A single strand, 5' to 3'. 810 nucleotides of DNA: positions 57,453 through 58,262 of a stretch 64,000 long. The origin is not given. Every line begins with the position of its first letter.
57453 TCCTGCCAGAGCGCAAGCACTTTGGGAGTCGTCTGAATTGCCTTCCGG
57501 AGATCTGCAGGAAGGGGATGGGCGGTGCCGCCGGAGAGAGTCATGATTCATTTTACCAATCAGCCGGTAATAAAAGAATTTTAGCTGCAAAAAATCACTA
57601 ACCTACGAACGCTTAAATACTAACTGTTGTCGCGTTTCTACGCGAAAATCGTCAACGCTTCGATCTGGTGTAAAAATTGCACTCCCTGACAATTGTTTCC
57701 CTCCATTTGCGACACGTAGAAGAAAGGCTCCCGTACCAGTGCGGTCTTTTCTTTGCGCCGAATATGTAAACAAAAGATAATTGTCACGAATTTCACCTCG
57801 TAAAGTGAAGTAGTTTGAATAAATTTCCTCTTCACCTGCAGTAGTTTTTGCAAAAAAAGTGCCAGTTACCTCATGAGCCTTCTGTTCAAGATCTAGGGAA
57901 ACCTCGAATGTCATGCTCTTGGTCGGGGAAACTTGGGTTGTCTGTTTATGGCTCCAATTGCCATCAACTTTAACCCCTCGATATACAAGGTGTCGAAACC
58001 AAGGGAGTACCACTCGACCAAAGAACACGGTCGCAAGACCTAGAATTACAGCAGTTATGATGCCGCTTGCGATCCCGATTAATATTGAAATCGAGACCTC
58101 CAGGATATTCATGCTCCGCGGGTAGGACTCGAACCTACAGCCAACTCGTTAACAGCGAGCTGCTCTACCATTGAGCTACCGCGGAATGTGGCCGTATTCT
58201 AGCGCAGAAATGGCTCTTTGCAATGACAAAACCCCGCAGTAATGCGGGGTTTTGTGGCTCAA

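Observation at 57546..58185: Low-GC ~550-bp islet flush against the 3' end of tRNA-Asn, encoding a membrane-anchored orphan protein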

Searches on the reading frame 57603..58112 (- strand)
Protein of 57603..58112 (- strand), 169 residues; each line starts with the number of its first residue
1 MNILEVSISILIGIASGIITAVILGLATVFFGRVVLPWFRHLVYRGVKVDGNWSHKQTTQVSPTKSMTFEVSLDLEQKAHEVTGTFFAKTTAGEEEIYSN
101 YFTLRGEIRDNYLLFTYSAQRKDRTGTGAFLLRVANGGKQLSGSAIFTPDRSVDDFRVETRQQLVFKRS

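Call 6: search_protein_families(library=pfam, proteins=[window:57603-58112:-], max_evalue=0.1)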
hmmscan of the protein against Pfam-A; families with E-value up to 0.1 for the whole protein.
window:57603-58112:- (169 aa): 0 families

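Call 7: search_protein_families(library=padloc, proteins=[window:57603-58112:-], max_evalue=1)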
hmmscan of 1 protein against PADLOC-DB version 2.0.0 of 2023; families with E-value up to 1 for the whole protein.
window:57603-58112:- (169 aa): 1 family
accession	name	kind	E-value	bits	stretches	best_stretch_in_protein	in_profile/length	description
PDLC03183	Specificity_I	-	0.019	11.7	1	56-130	288-364/403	Type I specificity subunit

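Call 8: search_protein_families(library=phrogs, proteins=[window:57603-58112:-], max_evalue=1)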
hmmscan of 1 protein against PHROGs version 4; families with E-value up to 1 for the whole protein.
window:57603-58112:- (169 aa): 0 families

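Call 9: find_homologous_proteins(query=window:57603-58112:-, max_evalue=0.01)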
Query window:57603-58112:- (169 aa): 2 proteins with E <= 0.01 among 75 candidates.
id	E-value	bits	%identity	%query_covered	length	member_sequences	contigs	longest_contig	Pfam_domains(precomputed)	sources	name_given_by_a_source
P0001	4.2e-105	366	100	100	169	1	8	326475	-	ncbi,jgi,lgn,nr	ncbi:hypothetical protein JNK62_03320 [bacterium]|nr:hypothetical protein [bacterium]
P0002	5.0e-58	213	59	88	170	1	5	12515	-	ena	-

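Call 11: find_encoding_contigs(protein=P0002, flank=10000, max_places=6)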
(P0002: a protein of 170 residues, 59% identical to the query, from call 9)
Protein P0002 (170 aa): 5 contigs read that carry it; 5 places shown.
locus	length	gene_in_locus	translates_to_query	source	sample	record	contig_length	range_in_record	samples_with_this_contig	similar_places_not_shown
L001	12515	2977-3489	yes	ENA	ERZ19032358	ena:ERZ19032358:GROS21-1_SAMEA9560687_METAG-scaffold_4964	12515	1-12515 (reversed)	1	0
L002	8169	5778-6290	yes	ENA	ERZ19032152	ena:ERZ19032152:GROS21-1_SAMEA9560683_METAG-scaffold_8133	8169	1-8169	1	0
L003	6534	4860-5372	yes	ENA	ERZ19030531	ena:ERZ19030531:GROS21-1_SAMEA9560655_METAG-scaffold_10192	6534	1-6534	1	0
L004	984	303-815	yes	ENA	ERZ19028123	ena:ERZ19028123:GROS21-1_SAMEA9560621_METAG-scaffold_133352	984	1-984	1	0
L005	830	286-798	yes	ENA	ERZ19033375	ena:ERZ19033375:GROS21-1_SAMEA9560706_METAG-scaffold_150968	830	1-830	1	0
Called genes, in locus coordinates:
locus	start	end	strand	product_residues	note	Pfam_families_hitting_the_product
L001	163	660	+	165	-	PF00293:NUDIX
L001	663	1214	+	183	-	PF03575:Peptidase_S51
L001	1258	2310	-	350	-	PF01636:APH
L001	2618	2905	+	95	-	PF07876:Dabb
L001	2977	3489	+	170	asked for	-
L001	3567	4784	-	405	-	PF00817:IMS, PF11798:IMS_HHH (weak), PF11799:IMS_C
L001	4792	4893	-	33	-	-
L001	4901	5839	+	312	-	PF03724:META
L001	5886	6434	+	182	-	PF12645:HTH_16 (weak), PF04542:Sigma70_r2, PF08281:Sigma70_r4_2, PF04545:Sigma70_r4 (weak)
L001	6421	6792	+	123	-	-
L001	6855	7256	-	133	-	-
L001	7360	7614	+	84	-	-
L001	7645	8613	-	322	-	PF01380:SIS (faint), PF10432:bact-PGI_C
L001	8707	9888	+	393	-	-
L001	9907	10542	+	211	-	PF06736:TMEM175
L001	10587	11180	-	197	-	-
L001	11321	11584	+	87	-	PF02583:Trns_repr_metal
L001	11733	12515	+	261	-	?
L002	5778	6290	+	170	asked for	-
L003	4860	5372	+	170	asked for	-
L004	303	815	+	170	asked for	-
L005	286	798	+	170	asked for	-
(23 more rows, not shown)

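Call 12: find_encoding_contigs(protein=P0001, flank=6000, max_places=8)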
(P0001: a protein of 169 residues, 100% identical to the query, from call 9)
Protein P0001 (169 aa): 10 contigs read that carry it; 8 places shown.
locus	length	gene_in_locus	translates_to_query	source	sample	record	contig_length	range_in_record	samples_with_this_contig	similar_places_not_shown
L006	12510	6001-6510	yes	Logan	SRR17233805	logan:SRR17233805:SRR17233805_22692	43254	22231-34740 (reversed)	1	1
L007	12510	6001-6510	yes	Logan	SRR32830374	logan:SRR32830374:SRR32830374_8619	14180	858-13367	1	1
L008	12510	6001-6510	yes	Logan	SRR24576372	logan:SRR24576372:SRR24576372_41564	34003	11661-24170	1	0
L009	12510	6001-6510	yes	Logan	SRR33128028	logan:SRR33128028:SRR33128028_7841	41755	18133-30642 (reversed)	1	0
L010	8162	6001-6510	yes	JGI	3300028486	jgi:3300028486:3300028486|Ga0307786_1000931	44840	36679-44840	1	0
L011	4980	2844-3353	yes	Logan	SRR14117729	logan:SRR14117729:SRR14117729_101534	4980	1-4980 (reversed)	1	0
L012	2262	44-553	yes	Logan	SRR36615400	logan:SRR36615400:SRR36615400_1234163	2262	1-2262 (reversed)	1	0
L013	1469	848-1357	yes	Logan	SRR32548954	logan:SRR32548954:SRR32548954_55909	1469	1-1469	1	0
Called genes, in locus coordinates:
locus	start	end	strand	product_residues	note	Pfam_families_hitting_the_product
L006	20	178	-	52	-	-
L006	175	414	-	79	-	PF18903:DUF5659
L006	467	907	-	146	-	-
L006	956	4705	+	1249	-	-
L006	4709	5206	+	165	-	-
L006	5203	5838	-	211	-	-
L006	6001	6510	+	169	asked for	-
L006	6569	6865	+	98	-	PF13376:OmdA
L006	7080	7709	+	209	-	-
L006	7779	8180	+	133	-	-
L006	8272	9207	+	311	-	PF00903:Glyoxalase (weak), PF06983:3-dmu-9_3-mt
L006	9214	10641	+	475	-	PF00083:Sugar_tr (weak), PF07690:MFS_1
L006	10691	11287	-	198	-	-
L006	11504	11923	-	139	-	-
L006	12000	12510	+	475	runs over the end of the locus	PF01946:Thi4, PF01266:DAO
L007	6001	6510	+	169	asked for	-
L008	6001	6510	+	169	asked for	-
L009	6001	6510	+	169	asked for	-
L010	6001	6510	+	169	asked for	-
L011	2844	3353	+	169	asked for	-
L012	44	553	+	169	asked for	-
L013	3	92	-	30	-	?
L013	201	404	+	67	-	PF07411:DUF1508 (weak)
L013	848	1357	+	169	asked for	-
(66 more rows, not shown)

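Call 17: search_protein_representatives(protein=window:57603-58112:-)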
Query: 169 residues. Proteins with E-value up to 0.001 (for the whole library): 669; up to 1e-10: 224; up to 1e-30: 2. The best 150 are listed.
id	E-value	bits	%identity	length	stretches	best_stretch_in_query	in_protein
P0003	4.4e-51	189.0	53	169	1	3-168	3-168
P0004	2.0e-35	138.1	43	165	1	8-167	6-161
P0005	7.2e-28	113.6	50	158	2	67-168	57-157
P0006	9.7e-27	109.9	50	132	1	66-168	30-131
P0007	5.2e-26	107.6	35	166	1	4-157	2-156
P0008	3.0e-25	105.1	36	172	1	8-153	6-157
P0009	5.9e-24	100.9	36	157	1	7-149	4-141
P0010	6.9e-24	100.6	38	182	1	1-167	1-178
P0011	1.6e-23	99.4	37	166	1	2-151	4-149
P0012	3.7e-23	98.3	38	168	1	5-151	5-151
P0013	4.5e-23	98.0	34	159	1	6-154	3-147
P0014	4.6e-23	98.0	37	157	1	7-151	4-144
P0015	6.4e-23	97.5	33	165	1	6-149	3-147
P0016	1.1e-22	96.7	34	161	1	5-154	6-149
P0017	1.8e-22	96.1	34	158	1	4-155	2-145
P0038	6.6e-18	81.2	35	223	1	5-143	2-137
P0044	5.0e-17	78.4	36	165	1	6-145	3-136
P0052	3.2e-16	75.7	34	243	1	9-147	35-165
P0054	3.6e-16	75.6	31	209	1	6-151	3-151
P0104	1.2e-13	67.4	31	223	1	5-154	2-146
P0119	4.8e-13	65.4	31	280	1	3-157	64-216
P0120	4.9e-13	65.4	25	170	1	9-148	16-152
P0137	1.8e-12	63.5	31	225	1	9-147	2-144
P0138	2.1e-12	63.3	28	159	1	15-146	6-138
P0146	2.9e-12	62.9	31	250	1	4-144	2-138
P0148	3.4e-12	62.7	34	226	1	7-147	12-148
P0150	3.9e-12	62.5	31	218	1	5-154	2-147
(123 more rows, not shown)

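Call 20: search_protein_families(library=pfam, alignment_id=A2, max_evalue=0.01)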
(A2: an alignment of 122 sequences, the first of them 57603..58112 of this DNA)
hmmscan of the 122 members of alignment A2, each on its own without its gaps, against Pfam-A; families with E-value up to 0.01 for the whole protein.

A. member 1, window:57603-58112:- (169 aa): 0 families

B. families by the number of members that match (of 122 scanned): 6 families
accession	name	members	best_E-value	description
PF17164.10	DUF5122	1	0.0046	Domain of unknown function (DUF5122) beta-propeller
PF16640.11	Big_3_5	1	0.0049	Bacterial Ig-like domain (group 3)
PF04507.18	DUF576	1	0.0057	Csa1 family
PF13648.12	Lipocalin_4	1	0.008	Lipocalin-like domain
PF06597.16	Clostridium_P47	1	0.0087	Clostridium P-47 protein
PF24170.1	Fn3-II_PB4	1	0.0091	Straight fiber protein PB4 second Fn3-like domain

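Call 21: search_solved_structures(query=A2, max_evalue=1)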
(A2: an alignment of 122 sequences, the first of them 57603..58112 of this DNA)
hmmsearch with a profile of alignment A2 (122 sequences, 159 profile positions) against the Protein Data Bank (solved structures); distinct sequences matched with E-value up to 1: 2.
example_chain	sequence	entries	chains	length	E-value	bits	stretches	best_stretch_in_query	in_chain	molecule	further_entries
9q07_A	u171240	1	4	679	0.027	17.2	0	36-88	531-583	Crystal structure of N-lobe of Transferrin Binding Protein B (TbpB) from Neisseria gonorrh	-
2or8_A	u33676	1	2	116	0.51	13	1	82-125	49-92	Hepatitis A virus cellular receptor 1 homolog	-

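Call 23: search_protein_families(library=padloc, alignment_id=A2, max_evalue=0.01)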
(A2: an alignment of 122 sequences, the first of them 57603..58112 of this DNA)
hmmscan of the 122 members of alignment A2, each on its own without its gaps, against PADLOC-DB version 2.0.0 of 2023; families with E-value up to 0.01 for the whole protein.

A. member 1, window:57603-58112:- (169 aa): 0 families

B. families by the number of members that match (of 122 scanned): 11 families
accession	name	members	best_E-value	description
PDLC00697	Effector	4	0.0031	2TM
PDLC00686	Effector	3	0.0023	2TM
PDLC00694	Effector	3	0.004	2TM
PDLC00702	Effector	2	0.00029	2TM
PDLC00705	Effector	2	0.0014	2TM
PDLC00682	Effector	1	0.00048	2TM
PDLC03013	RTasTM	1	0.0021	-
PDLC04630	PDC-M40B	1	0.0073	-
PDLC02792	SspE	1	0.0074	SspE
PDLC04435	PDC-M13A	1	0.0083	-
PDLC02614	DrmC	1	0.0086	DrmC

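Call 24: find_homologous_proteins(query=A2, max_evalue=0.00001)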
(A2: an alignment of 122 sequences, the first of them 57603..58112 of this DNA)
Query A2 (122 sequences) (169 aa, profile of the alignment): 9 proteins with E <= 0.00001 among 4067 candidates.
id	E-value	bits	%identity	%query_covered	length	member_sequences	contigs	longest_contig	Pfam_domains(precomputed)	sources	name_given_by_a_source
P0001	1.1e-44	170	100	100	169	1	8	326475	-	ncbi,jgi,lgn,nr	ncbi:hypothetical protein JNK62_03320 [bacterium]|nr:hypothetical protein [bacterium]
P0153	7.4e-44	167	50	100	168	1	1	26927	-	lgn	-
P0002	8.9e-44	167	59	88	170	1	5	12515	-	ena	-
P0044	2.7e-42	162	32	83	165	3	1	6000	-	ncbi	-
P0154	3.8e-35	139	28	77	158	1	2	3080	-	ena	-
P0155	2.1e-34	136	28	79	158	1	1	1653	-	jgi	jgi:hypothetical protein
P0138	9.2e-34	134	29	80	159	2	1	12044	-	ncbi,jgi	jgi:hypothetical protein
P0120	4.1e-32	129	25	82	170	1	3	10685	-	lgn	-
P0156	2.6e-17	81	45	26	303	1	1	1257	-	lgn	-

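Call 25: predict_structure(alignment_id=A2)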
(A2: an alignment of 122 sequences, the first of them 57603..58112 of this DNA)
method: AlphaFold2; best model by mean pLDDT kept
length: 169 residues; sequences in the alignment: 122
mean_pLDDT: 95.6   pTM: 0.82
mean pLDDT of the five models: 95.6, 95.6, 95.4, 95.2, 95.0
residues with pLDDT >= 90: 159; 70-90: 8; 50-70: 2; < 50: 0
segments of 3 or more residues with pLDDT < 50: none
pLDDT, mean of each block of 10 residues (from residue 1): 95 98 98 95 95 98 96 98 98 94 98 98 95 98 95 81 97
secondary structure, 60 per line:
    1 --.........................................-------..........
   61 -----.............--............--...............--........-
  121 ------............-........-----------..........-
elements in order: H3-43 E51-60 E66-78 E81-92 E95-109 E112-119 E127-135 E140-147 E159-168

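Call 27: fold_search(model_id=the predicted structure, library=pdb)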
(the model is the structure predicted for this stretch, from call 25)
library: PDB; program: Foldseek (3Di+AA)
matches with E <= 10: 664; with E <= 0.001: 0
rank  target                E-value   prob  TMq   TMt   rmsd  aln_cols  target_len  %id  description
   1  3akn                  6.9e-03  0.99  0.30  0.36   7.3       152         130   12  X-ray structure of iFABP from human and rat with bound fluorescent fatty acid analogue (released 2011-07-20)
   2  1euo                  1.1e-02  1.00  0.41  0.39   6.0       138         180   10  Crystal structure of nitrophorin 2 (prolixin-S) (released 2000-05-10)
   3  8dml_B                1.1e-02  0.96  0.32  0.37   6.8       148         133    8  Vibrio parahaemolyticus VtrA/VtrC complex bound to the bile salt chenodeoxycholate (released 2023-06-14)
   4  1dc9                  1.2e-02  0.97  0.30  0.36   7.7       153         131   11  PROPERTIES AND CRYSTAL STRUCTURE OF A BETA-BARREL FOLDING MUTANT, V60N INTESTINAL FATTY ACID BINDING PROTEIN (IFABP) (released 2000-03-20)
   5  1sa8_MODEL_1_A        1.6e-02  0.93  0.26  0.37   7.4       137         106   12  THE NMR STRUCTURE OF A STABLE AND COMPACT ALL-beta-SHEET VARIANT OF INTESTINAL FATTY ACID-BINDING PROTEIN (released 2004-06-08)
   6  1ifb                  1.8e-02  0.98  0.31  0.38   7.4       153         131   10  REFINED APOPROTEIN STRUCTURE OF RAT INTESTINAL FATTY ACID BINDING PROTEIN PRODUCED IN ESCHERICHIA COLI (released 1992-01-15)
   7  1pm1                  2.2e-02  1.00  0.42  0.40   6.0       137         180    9  Crystal structure of nitrophorin 2 L122V/L132V mutant complex with imidazole (released 2004-06-22)
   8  4jnj_C                2.7e-02  1.00  0.48  0.70   4.0       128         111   12  Structure based engineering of streptavidin monomer with a reduced biotin dissociation rate (released 2013-05-29)
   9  6l9o                  2.7e-02  0.89  0.27  0.33   8.1       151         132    7  Crystal structure of FABP7 apo (released 2020-11-11)
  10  5kew_B                3.1e-02  0.82  0.27  0.32   8.4       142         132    9  Vibrio parahaemolyticus VtrA/VtrC complex bound to the bile salt taurodeoxycholate (released 2016-07-20)
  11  2asn                  3.2e-02  0.99  0.39  0.38   6.6       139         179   11  Crystal structure of D1A mutant of nitrophorin 2 complexed with imidazole (released 2006-08-01)
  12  4u8u_M                3.4e-02  0.98  0.39  0.32   6.0       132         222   12  The Crystallographic structure of the giant hemoglobin from Glossoscolex paulistus at 3.2 A resolution. (released 2015-06-10)
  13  5kew_D                3.4e-02  0.92  0.32  0.40   7.4       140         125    8  Vibrio parahaemolyticus VtrA/VtrC complex bound to the bile salt taurodeoxycholate (released 2016-07-20)
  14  1kzx_MODEL_1_A        3.4e-02  0.75  0.26  0.31   8.4       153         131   14  Solution structure of human intestinal fatty acid binding protein with a naturally-occurring single amino acid (released 2003-07-01)
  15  1icn                  3.6e-02  0.91  0.30  0.36   7.6       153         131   12  ESCHERICHIA COLI-DERIVED RAT INTESTINAL FATTY ACID BINDING PROTEIN WITH BOUND MYRISTATE AT 1.5 A RESOLUTION AND I-FABPAR (released 1994-01-31)
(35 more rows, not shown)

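Call 28: find_encoding_contigs(protein=P0153, flank=8000, max_places=3)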
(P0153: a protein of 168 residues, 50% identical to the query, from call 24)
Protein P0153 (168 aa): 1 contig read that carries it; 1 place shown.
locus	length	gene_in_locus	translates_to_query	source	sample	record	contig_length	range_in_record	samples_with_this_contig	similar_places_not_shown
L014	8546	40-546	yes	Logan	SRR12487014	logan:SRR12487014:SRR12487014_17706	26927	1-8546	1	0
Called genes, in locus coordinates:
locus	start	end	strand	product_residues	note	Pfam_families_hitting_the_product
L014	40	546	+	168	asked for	-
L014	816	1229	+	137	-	-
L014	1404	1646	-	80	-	-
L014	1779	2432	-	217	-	-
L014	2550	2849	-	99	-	-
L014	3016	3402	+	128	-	PF02482:Ribosomal_S30AE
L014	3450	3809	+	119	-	PF05514:HR_lesion (faint), PF07681:DoxX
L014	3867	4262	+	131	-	PF01467:CTP_transf_like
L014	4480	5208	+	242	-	PF01509:TruB_N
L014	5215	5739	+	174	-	PF01988:VIT1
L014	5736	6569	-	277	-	PF00551:Formyl_trans_N, PF02911:Formyl_trans_C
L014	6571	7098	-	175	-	PF01327:Pep_deformylase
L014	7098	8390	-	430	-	PF13393:tRNA-synt_His, PF00587:tRNA-synt_2b, PF03129:HGTP_anticodon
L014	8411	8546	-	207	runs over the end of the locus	PF10502:Peptidase_S26, PF00717:Peptidase_S24 (weak)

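Call 36: find_related_loci(query=A4, collection=genome_contigs, flank=5000)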
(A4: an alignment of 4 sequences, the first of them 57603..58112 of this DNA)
Query A4 (169 aa) in genome_contigs; peptide patterns used: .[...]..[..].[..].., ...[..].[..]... (x = any residue, [..] = any of these).
33 stretches matched a pattern; 1 encode a relative of the query (tblastn E <= 1e-3); 1 distinct loci.
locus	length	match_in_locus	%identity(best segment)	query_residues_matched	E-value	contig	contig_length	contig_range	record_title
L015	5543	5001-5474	50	8-169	2e-44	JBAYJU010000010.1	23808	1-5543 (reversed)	MAG: Candidatus Paceibacterota bacterium isolate SO_2016_GW1_63 scaffold03723_OW334_2016, whole genome shotgun sequence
